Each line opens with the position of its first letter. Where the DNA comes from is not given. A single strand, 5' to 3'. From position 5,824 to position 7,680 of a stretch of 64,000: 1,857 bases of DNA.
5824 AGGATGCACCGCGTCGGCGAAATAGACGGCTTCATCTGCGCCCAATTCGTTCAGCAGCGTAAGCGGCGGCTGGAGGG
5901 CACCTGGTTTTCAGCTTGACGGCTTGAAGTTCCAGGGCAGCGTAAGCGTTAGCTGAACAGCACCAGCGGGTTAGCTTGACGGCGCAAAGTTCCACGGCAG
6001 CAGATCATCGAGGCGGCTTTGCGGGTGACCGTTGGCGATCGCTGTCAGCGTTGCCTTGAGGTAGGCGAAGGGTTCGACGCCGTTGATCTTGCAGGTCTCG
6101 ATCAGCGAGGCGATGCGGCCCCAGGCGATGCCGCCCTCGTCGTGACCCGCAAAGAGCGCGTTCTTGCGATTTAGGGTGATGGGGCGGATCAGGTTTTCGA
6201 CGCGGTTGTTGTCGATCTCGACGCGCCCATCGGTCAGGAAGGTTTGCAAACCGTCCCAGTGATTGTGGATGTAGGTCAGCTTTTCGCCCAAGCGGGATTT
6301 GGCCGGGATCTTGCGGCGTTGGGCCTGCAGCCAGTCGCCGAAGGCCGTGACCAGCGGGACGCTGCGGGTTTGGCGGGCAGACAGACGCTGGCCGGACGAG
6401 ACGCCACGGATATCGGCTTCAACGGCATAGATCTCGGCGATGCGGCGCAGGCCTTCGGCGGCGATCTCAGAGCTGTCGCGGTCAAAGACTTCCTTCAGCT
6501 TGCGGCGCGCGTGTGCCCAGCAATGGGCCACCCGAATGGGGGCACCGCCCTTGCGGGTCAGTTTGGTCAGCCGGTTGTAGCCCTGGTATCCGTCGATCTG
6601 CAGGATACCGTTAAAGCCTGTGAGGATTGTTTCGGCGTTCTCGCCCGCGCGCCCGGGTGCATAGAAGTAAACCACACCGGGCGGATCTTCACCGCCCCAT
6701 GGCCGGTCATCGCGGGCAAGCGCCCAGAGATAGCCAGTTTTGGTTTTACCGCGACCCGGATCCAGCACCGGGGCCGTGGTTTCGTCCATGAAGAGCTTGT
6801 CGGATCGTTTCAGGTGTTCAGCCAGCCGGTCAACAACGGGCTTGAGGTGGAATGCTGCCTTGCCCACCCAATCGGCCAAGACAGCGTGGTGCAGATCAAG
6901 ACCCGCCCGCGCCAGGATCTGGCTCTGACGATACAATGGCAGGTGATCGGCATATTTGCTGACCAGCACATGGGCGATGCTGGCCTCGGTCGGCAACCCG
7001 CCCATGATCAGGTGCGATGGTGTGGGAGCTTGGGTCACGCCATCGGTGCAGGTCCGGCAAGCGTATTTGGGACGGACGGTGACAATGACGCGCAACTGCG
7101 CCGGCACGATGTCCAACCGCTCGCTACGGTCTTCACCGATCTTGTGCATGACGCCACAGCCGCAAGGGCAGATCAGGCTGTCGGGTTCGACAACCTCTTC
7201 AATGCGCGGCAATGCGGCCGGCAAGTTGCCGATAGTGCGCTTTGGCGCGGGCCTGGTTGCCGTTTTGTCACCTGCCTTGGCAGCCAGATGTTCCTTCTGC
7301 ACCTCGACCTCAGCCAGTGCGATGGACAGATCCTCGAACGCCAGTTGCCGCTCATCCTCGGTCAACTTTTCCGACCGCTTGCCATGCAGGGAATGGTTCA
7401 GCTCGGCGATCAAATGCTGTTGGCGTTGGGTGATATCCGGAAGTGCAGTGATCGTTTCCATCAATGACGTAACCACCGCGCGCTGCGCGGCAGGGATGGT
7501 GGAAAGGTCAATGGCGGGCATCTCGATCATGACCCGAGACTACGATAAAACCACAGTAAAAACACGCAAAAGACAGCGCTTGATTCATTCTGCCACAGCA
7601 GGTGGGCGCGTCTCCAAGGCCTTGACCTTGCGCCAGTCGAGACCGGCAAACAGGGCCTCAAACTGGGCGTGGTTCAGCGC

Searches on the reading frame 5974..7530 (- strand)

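Call 47: search_protein_families(library=pfam, proteins=[window:5974-7530:-], max_evalue=0.01)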
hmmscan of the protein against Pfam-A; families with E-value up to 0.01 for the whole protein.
window:5974-7530:- (519 aa): 4 families
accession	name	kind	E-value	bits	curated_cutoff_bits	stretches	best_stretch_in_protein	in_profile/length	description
PF03050.20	DDE_Tnp_IS66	-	7.6e-100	334.4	23.1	1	178-467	2-282/284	Transposase IS66 family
PF13817.11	DDE_Tnp_IS66_C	-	3.3e-19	69.2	30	1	475-513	1-39/39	IS66 C-terminal element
PF13005.12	zf-IS66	-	5.4e-18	65.6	27.3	1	120-161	3-45/46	zinc-finger binding domain of transposase IS66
PF13007.12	LZ_Tnp_IS66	-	7.1e-10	39.9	22.9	1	38-111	3-70/71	Transposase C of IS166 homeodomain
